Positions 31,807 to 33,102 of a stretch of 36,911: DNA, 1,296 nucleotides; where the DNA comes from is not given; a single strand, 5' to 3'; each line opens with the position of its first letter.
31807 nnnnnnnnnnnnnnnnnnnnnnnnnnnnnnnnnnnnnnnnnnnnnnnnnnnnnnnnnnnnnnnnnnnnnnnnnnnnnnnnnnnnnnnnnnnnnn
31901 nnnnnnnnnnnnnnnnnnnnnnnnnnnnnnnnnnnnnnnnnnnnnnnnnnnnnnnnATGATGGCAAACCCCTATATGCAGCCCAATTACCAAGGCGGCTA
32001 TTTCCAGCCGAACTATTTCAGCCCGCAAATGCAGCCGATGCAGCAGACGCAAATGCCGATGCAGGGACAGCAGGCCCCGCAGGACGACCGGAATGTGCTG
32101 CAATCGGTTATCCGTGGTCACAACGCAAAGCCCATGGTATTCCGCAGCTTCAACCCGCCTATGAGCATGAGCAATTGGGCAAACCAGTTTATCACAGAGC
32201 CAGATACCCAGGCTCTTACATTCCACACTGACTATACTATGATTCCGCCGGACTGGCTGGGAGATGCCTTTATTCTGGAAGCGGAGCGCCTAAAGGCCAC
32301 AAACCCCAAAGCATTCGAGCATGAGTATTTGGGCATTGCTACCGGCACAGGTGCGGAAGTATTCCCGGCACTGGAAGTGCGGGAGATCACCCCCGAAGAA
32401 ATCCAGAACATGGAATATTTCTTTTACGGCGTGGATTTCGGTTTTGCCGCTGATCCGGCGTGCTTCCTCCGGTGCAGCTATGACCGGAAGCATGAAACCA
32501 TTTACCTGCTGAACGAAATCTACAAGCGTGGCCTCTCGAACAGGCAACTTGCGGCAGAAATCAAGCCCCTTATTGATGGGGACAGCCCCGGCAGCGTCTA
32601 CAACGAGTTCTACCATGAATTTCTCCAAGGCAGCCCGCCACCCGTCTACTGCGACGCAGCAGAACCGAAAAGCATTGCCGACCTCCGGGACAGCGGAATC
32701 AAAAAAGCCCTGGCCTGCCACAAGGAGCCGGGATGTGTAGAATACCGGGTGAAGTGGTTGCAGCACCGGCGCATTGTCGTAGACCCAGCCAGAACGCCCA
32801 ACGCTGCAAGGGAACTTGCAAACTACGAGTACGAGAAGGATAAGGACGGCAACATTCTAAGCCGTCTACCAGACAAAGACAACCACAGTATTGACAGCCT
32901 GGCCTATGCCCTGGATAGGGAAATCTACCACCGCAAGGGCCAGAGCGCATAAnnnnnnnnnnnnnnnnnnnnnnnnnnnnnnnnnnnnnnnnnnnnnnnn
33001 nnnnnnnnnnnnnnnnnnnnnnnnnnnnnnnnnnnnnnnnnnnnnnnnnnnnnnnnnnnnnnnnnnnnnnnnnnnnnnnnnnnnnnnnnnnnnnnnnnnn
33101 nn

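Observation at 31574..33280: Terminator-bounded three-gene cassette: papain-like peptidase, ATPase-less TerL nuclease with a Q/P-rich head, acidic Zn-ribbon protein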

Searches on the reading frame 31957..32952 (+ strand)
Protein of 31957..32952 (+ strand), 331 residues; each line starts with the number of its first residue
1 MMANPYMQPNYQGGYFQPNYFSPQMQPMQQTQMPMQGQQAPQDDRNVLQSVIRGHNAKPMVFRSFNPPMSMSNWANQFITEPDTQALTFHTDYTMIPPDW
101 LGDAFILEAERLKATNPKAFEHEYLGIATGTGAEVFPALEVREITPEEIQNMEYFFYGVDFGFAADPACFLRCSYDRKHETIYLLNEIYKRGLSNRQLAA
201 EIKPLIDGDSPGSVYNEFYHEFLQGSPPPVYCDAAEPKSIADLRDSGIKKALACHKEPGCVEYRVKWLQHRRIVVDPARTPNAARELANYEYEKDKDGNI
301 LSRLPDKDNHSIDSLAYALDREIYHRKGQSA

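Call 4: search_protein_families(library=pfam, proteins=[window:31957-32952:+], max_evalue=1)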
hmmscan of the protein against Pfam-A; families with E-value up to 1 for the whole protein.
window:31957-32952:+ (331 aa): 2 families
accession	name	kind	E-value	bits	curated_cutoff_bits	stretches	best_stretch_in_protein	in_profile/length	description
PF17288.8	Terminase_3C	-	1.5e-13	51.8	26.7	1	160-320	1-154/155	Terminase RNAseH like domain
PF04466.19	Terminase_3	-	0.00019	21.5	23.2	1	43-126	113-200/201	Phage terminase large subunit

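Call 5: search_protein_families(library=phrogs, proteins=[window:31957-32952:+], max_evalue=0.1)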
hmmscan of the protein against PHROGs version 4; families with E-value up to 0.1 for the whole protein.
window:31957-32952:+ (331 aa): 7 families
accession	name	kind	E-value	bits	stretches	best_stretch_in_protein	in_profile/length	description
phrog_5653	-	head and packaging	3.1e-36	126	1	134-326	9-184/199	terminase large subunit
phrog_2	-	head and packaging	3.5e-25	89.9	1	43-326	379-596/807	terminase large subunit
phrog_6672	-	head and packaging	7.8e-21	75.1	1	229-328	36-135/145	terminase large subunit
phrog_18557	-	head and packaging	1.3e-19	71.1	1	255-329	5-79/88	terminase large subunit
phrog_3717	-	head and packaging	7.6e-12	46.3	1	42-173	137-270/277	terminase large subunit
phrog_10250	-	head and packaging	1.2e-07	32.7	1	114-325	4-218/228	terminase large subunit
phrog_38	-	head and packaging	0.00021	21.1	1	92-199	483-595/760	terminase large subunit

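Call 7: search_dna_similar(query=window:31957-32952:+, collection=phages, mode=protein, max_rows=30)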
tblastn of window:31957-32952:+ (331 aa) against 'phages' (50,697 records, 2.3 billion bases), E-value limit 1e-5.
Records with a match: 1062; places in all: 1063; records where one place covers at least 80% of the query: 554.
Best place of each record, by identity: 60-80% 1; <60% 1061.
By first word of the organism name: Staphylococcus 149; Streptococcus 139; Salmonella 125; Enterococcus 66; Clostridium 58; Acinetobacter 43; Klebsiella 40; Bacteroides 39; Bacillus 38; Pseudomonas 29; and 61 more.
By host as written in the record: - 154; Staphylococcus aureus 39; Clostridium sporogenes ATCC-15579 30; Klebsiella pneumoniae 24; Enterococcus faecalis 22; Acinetobacter baumannii 20; Pseudomonas aeruginosa 16; Staphylococcus pseudintermedius 15; and 398 more.
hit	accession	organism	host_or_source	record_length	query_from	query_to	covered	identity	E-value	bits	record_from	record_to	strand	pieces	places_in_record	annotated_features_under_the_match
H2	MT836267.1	Bacteriophage sp.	human fecal samples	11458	45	331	87%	76.0%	5e-148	466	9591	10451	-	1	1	record has no annotation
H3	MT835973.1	Bacteriophage sp.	human fecal samples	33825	45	331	87%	46.5%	9e-72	247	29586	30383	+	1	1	record has no annotation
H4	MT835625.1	Bacteriophage sp.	human fecal samples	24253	45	331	87%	45.6%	1e-66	232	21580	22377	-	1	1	record has no annotation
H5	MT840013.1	Bacteriophage sp.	human fecal samples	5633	45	331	87%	44.3%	7e-72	247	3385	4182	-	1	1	record has no annotation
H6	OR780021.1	Clostridium phage XP41-N3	Clostridium perfringens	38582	45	331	87%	42.8%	1e-61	218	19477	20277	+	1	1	terminase large subunit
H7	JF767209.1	Clostridium phage phiCP34O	Clostridium perfringens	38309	45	331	87%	42.4%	8e-61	215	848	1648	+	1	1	phage terminase large subunit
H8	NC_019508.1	Clostridium phage phiCP34O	Clostridium perfringens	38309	45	331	87%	42.4%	8e-61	215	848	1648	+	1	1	terminase large subunit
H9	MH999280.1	Clostridium phage CPD1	Clostridium perfringens 2589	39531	45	331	87%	42.4%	8e-61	215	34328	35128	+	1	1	terminase large subunit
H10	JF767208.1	Clostridium phage phiCP13O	Clostridium perfringens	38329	45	331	87%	42.4%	9e-61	215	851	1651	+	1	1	phage terminase large subunit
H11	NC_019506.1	Clostridium phage phiCP13O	Clostridium perfringens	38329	45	331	87%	42.4%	9e-61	215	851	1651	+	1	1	terminase large subunit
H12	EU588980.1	Clostridium phage phiCP39-O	Clostridium perfringens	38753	45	331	87%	42.4%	9e-61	215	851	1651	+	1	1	large terminase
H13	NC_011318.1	Clostridium phage phiCP39-O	Clostridium perfringens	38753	45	331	87%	42.4%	9e-61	215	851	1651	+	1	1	terminase large subunit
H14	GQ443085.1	Clostridium phage phiCP26F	Clostridium perfringens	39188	45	331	87%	42.4%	9e-61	215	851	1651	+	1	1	phi26F_gp2: phage terminase large subunit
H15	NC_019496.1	Clostridium phage phiCP26F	Clostridium perfringens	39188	45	331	87%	42.4%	9e-61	215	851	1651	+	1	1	phi26F_gp2: terminase large subunit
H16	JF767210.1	Clostridium phage phiCP9O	Clostridium perfringens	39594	45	331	87%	42.4%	9e-61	215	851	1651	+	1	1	phage terminase large subunit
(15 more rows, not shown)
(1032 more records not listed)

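Call 8: get_annotated_region(hit=H2, flank=6000)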
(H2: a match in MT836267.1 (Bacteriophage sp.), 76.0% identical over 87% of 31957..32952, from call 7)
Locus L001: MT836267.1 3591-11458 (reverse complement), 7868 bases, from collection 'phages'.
description: UNVERIFIED: Bacteriophage sp. clone scaffold_1807 genomic sequence.
organism: Bacteriophage sp. (NCBI taxid 38018)
taxonomy: Viruses
host: -; source: human fecal samples; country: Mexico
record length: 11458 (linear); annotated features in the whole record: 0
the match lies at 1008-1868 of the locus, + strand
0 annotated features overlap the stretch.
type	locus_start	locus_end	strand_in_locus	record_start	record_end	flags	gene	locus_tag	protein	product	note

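Call 9: get_annotated_region(hit=H3, flank=5000)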
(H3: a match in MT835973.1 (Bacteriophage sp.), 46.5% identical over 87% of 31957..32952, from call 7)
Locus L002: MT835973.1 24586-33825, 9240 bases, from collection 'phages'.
description: UNVERIFIED: Bacteriophage sp. clone scaffold_1103 genomic sequence.
organism: Bacteriophage sp. (NCBI taxid 38018)
taxonomy: Viruses
host: -; source: human fecal samples; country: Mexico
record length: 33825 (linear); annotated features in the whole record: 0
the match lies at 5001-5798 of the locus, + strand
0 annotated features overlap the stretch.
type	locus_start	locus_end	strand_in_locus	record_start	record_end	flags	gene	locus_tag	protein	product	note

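Call 12: find_homologous_proteins(query=window:31957-32952:+, max_evalue=1e-20)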
Query window:31957-32952:+ (331 aa): 2716 proteins with E <= 1e-20 among 3963 candidates; the best 120 are listed.
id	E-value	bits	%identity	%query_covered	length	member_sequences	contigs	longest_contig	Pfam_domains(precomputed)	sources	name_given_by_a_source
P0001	1.6e-196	671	99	88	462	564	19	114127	PF17288.9,PF04466.20,PF03237.22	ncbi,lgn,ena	-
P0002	3.1e-152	525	75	88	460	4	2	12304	PF17288.9,PF04466.20,PF03237.22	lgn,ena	-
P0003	3.3e-147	508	76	87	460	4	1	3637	PF17288.9,PF04466.20,PF03237.22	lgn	-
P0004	4.8e-147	508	75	88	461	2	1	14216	PF17288.9,PF04466.20,PF03237.22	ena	-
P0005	7.0e-147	507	76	87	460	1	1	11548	PF17288.9,PF04466.20,PF03237.22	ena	-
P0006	9.5e-147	507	75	88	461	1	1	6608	PF17288.9,PF04466.20,PF03237.22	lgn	-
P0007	3.2e-146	505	74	88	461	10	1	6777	PF17288.9,PF04466.20,PF03237.22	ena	-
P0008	4.0e-146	505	76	87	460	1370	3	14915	PF17288.9,PF04466.20,PF03237.22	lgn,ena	-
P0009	7.0e-146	504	76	87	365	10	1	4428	PF17288.9,PF04466.20,PF03237.22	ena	-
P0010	8.9e-146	504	76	87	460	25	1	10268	PF17288.9,PF04466.20,PF03237.22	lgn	-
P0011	2.4e-145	502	75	87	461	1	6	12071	PF17288.9,PF04466.20,PF03237.22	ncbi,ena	-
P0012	3.9e-145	502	75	87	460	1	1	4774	PF17288.9,PF04466.20,PF03237.22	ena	-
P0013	7.3e-145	501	74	88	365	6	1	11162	PF17288.9,PF04466.20,PF03237.22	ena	-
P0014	1.2e-144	500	71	88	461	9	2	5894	PF17288.9,PF04466.20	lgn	-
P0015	3.4e-144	498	75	87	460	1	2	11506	PF17288.9,PF04466.20,PF03237.22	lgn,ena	-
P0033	1.1e-121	424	78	71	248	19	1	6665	PF17288.9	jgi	jgi:phage terminase large subunit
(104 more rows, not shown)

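Call 14: find_encoding_contigs(protein=P0001, flank=10000, max_places=8)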
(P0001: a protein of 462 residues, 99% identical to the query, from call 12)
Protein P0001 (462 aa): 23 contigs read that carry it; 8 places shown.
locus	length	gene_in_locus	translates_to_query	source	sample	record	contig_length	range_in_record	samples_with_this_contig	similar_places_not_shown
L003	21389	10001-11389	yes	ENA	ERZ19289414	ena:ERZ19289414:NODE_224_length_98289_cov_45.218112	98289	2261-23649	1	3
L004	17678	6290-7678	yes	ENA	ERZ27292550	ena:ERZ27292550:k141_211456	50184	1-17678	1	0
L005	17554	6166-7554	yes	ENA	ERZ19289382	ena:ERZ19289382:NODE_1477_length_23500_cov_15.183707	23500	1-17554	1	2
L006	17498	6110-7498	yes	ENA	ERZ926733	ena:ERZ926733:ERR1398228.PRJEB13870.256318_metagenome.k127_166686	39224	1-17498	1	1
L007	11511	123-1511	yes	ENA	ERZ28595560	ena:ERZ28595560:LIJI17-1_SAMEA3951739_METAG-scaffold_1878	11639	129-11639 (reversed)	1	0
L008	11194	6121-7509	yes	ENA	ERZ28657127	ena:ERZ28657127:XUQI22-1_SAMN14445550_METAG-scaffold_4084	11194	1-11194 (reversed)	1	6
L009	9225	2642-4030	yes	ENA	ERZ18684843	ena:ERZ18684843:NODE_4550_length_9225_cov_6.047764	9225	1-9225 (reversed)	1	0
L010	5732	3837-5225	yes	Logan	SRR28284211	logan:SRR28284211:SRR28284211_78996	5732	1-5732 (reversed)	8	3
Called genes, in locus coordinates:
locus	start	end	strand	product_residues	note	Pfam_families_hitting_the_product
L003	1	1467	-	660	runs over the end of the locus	PF00582:Usp (weak), PF13493:DUF4118, PF00512:HisKA, PF02518:HATPase_c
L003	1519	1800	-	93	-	-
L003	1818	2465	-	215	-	PF02254:TrkA_N, PF02080:TrkA_C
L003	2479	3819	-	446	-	PF02386:TrkH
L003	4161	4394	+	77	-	PF19514:MobC_2 (weak), PF21983:NikA-like, PF05713:MobC (weak)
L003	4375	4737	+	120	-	PF14191:YodL, PF14195:DUF4316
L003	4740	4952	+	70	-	PF14203:TTRAP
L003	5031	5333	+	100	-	PF04221:RelB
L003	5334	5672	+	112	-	PF05016:ParE_toxin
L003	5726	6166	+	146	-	-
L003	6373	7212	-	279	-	-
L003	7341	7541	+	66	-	-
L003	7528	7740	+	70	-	PF14090:HTH_39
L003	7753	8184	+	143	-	PF19808:DUF6291 (weak)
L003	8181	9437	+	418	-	PF00772:DnaB, PF13481:AAA_25, PF03796:DnaB_C, PF06745:ATPase (faint)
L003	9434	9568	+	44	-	-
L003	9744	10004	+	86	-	-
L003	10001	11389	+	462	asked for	PF03237:Terminase_6N (weak), PF04466:Terminase_3, PF17288:Terminase_3C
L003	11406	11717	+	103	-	-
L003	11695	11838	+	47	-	-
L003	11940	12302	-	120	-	PF18812:PBECR3, PF18810:PBECR2 (weak)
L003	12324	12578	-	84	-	-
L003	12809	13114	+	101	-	-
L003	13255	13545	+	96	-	-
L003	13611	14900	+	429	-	PF13102:Phage_int_SAM_5 (faint), PF14659:Phage_int_SAM_3, PF00589:Phage_integrase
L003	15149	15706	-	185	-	PF03167:UDG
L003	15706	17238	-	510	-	PF00768:Peptidase_S11, PF13354:Beta-lactamase2, PF07943:PBP5_C (weak)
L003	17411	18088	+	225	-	PF00072:Response_reg, PF00486:Trans_reg_C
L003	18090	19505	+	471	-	PF00672:HAMP, PF00512:HisKA, PF02518:HATPase_c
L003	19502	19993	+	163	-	PF10646:Germane (weak)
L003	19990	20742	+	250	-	PF03372:Exo_endo_phos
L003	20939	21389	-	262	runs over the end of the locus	PF00756:Esterase, PF02230:Abhydrolase_2 (weak)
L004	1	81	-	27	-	?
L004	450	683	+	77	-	PF19514:MobC_2 (weak), PF21983:NikA-like, PF05713:MobC (weak)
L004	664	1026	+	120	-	PF14191:YodL, PF14195:DUF4316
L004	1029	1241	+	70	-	PF14203:TTRAP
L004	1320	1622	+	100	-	PF04221:RelB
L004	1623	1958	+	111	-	PF05016:ParE_toxin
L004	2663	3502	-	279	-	-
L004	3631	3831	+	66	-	-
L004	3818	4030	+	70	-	PF14090:HTH_39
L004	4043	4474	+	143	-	PF19808:DUF6291 (weak)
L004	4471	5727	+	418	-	PF00772:DnaB, PF13481:AAA_25, PF03796:DnaB_C, PF06745:ATPase (faint)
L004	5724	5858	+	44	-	-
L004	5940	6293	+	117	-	-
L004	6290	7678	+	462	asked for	PF03237:Terminase_6N (weak), PF04466:Terminase_3, PF17288:Terminase_3C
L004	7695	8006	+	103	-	-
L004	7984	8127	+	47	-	-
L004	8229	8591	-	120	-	PF18812:PBECR3, PF18810:PBECR2 (weak)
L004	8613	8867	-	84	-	-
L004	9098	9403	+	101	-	-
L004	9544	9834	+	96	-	-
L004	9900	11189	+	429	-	PF13102:Phage_int_SAM_5 (faint), PF14659:Phage_int_SAM_3, PF00589:Phage_integrase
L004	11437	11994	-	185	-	PF03167:UDG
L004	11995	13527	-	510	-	PF00768:Peptidase_S11, PF13354:Beta-lactamase2, PF07943:PBP5_C (weak)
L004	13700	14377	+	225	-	PF00072:Response_reg, PF00486:Trans_reg_C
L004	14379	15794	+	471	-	PF00672:HAMP, PF00512:HisKA, PF02518:HATPase_c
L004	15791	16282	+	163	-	PF10646:Germane (weak)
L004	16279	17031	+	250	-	PF03372:Exo_endo_phos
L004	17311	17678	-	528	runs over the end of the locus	PF00496:SBP_bac_5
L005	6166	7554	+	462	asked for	PF03237:Terminase_6N (weak), PF04466:Terminase_3, PF17288:Terminase_3C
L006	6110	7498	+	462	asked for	PF03237:Terminase_6N (weak), PF04466:Terminase_3, PF17288:Terminase_3C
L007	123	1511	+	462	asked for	PF03237:Terminase_6N (weak), PF04466:Terminase_3, PF17288:Terminase_3C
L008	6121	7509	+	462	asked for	PF03237:Terminase_6N (weak), PF04466:Terminase_3, PF17288:Terminase_3C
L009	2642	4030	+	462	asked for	PF03237:Terminase_6N (weak), PF04466:Terminase_3, PF17288:Terminase_3C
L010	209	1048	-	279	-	-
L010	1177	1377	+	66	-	-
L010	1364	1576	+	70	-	PF14090:HTH_39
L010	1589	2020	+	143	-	PF19808:DUF6291 (weak)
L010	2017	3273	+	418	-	PF00772:DnaB, PF13481:AAA_25, PF03796:DnaB_C, PF06745:ATPase (faint)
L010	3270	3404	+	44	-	-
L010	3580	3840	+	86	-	-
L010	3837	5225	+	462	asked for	PF03237:Terminase_6N (weak), PF04466:Terminase_3, PF17288:Terminase_3C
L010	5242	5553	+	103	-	-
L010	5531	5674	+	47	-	-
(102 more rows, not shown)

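Call 16: find_encoding_contigs(protein=window:31957-32952:+, flank=10000, max_places=10)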
Protein window:31957-32952:+ (331 aa): 3 contigs read that carry it; 2 places shown.
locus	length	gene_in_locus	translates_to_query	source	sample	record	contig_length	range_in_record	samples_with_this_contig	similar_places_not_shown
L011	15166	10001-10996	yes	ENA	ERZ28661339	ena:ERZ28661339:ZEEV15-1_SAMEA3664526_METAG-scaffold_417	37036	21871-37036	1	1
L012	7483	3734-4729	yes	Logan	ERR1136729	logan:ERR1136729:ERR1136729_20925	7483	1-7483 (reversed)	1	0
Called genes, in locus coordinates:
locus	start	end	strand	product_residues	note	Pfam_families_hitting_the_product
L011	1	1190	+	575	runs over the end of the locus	-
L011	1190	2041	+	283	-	PF22768:SPP1_Dit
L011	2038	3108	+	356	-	PF14594:Sipho_Gp37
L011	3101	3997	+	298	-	-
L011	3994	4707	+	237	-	-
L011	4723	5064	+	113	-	-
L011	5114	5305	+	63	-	-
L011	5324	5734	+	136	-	-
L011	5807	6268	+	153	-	-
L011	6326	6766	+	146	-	-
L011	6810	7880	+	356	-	-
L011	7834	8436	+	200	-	PF01471:PG_binding_1, PF08291:Peptidase_M15_3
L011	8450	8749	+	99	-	-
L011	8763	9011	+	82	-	PF21825:Sequestin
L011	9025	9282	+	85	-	PF04531:Phage_holin_1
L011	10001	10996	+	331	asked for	PF17288:Terminase_3C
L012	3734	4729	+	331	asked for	PF17288:Terminase_3C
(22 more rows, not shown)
